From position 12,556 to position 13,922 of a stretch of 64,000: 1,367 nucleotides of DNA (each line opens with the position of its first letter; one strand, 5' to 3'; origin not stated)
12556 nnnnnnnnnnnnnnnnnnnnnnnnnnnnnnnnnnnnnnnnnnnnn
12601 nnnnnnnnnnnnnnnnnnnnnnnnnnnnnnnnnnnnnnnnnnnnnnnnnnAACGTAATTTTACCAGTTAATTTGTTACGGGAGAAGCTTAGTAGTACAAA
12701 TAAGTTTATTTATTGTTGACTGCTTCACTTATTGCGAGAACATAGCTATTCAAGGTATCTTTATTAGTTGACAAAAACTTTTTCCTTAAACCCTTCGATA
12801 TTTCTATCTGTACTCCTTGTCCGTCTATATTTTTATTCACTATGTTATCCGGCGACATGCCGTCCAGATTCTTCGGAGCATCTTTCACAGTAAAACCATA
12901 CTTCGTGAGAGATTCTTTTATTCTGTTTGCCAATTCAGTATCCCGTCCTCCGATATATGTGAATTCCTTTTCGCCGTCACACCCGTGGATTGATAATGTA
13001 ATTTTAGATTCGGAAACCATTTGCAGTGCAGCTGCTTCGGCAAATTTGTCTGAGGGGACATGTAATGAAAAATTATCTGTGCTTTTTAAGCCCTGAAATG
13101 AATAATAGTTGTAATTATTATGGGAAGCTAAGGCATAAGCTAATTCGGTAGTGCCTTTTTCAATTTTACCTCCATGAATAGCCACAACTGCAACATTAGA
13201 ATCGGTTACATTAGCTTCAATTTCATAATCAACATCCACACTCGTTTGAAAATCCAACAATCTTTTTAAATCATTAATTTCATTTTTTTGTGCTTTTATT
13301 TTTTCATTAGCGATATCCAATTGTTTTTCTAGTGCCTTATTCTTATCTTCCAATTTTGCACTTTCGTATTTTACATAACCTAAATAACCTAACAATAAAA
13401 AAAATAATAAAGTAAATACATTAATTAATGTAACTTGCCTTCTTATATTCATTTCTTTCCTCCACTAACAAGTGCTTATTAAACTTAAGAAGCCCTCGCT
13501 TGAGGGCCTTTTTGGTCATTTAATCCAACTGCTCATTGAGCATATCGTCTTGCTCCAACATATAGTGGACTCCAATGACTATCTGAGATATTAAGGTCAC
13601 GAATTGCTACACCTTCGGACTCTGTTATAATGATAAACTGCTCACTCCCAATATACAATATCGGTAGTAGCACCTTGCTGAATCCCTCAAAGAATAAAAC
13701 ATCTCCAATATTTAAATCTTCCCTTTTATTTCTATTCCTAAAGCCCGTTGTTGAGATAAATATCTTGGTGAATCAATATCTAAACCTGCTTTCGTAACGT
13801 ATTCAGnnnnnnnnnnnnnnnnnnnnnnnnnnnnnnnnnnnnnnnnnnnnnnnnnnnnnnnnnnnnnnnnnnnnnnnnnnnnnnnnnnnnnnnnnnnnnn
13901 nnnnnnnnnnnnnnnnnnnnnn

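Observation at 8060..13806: AT-rich accessory island encoding a pgsA-less poly-gamma-glutamate system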

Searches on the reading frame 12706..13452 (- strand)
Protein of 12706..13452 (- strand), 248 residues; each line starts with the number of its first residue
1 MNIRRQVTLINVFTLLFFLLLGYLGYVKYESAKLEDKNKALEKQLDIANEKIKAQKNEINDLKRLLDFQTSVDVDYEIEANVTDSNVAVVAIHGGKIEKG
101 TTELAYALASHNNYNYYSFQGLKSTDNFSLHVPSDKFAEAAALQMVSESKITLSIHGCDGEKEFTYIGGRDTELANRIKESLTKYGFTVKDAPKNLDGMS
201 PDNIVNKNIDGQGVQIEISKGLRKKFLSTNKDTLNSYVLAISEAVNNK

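Call 3: search_protein_families(library=pfam, proteins=[window:12706-13452:-], max_evalue=0.01)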
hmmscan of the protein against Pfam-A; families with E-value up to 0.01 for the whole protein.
window:12706-13452:- (248 aa): 2 families
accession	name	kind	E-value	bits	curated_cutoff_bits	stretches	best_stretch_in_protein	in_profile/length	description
PF05908.16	Gamma_PGA_hydro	-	3e-56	190.4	22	1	69-230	10-172/191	Poly-gamma-glutamate hydrolase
PF17639.7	DUF5517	-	0.00059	20.5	27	1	14-81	18-83/100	Family of unknown function (DUF5517)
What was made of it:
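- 12706..13452 (-): PghP2, a PghP-type zinc gamma-glutamyl hydrolase with the catalytic set intact. It is membrane-anchored through an N-terminal helix and a coiled-coil stalk. PF05908, E 3e-56 (call 3).
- Checked: PghP homolog 2, 12706-13452 (-): PF05908, E 3e-56 (call 3).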

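Call 4: search_protein_families(library=ncbifam, proteins=[window:12706-13452:-], max_evalue=0.01)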
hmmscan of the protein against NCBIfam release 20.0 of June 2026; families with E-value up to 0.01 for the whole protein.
window:12706-13452:- (248 aa): 1 family
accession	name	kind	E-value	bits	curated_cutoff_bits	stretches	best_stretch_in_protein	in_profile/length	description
NF038291.1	rep_pAB02_ORF2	subfamily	0.0006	20.2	85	1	30-72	68-110/172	plasmid replication DNA-binding protein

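Call 20: search_solved_structures(query=window:12706-13452:-, show_alignments=2, max_evalue=0.01)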
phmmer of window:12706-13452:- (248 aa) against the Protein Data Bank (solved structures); distinct sequences matched with E-value up to 0.01: 5.
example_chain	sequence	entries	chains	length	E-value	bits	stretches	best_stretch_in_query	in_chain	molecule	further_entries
21dc_A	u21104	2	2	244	9.7e-30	107.2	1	70-228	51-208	Poly-gamma-glutamate hydrolase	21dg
3a9l_A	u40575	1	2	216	8.3e-25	91.1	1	66-230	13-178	Poly-gamma-glutamate hydrolase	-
5onl_A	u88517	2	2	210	1.3e-24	90.5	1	74-227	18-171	YndL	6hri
5onj_A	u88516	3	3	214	1.3e-24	90.4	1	74-227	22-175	YndL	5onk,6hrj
4lid_A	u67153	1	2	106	0.0067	19.5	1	7-80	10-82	A-100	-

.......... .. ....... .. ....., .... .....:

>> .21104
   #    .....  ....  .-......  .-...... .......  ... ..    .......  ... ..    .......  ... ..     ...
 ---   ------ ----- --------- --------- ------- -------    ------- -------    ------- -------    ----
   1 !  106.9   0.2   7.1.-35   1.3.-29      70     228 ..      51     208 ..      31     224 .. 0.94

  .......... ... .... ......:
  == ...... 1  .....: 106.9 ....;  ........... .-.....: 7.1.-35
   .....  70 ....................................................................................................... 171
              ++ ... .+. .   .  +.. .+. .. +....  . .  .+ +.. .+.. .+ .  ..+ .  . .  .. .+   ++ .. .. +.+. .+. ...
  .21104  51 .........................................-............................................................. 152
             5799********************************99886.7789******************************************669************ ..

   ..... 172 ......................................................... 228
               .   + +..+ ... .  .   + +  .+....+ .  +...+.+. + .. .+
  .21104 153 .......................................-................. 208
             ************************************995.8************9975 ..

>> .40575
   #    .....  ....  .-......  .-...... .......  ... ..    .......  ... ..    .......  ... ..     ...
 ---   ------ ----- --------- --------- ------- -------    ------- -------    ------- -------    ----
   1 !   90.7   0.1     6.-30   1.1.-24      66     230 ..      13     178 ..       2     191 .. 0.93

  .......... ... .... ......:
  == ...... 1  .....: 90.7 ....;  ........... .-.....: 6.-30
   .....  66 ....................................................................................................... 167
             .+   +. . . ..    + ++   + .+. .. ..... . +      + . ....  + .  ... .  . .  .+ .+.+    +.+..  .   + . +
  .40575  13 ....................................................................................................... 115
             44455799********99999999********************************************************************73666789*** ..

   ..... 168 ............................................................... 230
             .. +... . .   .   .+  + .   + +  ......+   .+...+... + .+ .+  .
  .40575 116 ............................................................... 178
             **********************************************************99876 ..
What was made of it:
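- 12706..13452 (-): PDB hits 21dc, 3a9l and 5onj (call 20).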

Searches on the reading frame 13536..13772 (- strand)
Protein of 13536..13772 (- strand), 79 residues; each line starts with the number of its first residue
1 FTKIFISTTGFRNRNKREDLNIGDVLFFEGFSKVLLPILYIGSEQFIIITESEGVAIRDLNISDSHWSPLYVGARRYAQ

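Call 66: search_protein_families(library=pfam, proteins=[window:13536-13772:-], max_evalue=0.01)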
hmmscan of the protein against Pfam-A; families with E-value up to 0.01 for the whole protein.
seq(79 aa): 1 family
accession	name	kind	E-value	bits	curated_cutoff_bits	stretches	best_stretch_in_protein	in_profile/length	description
PF00877.26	NLPC_P60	-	0.00012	22.4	23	1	12-76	44-105/105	NlpC/P60 family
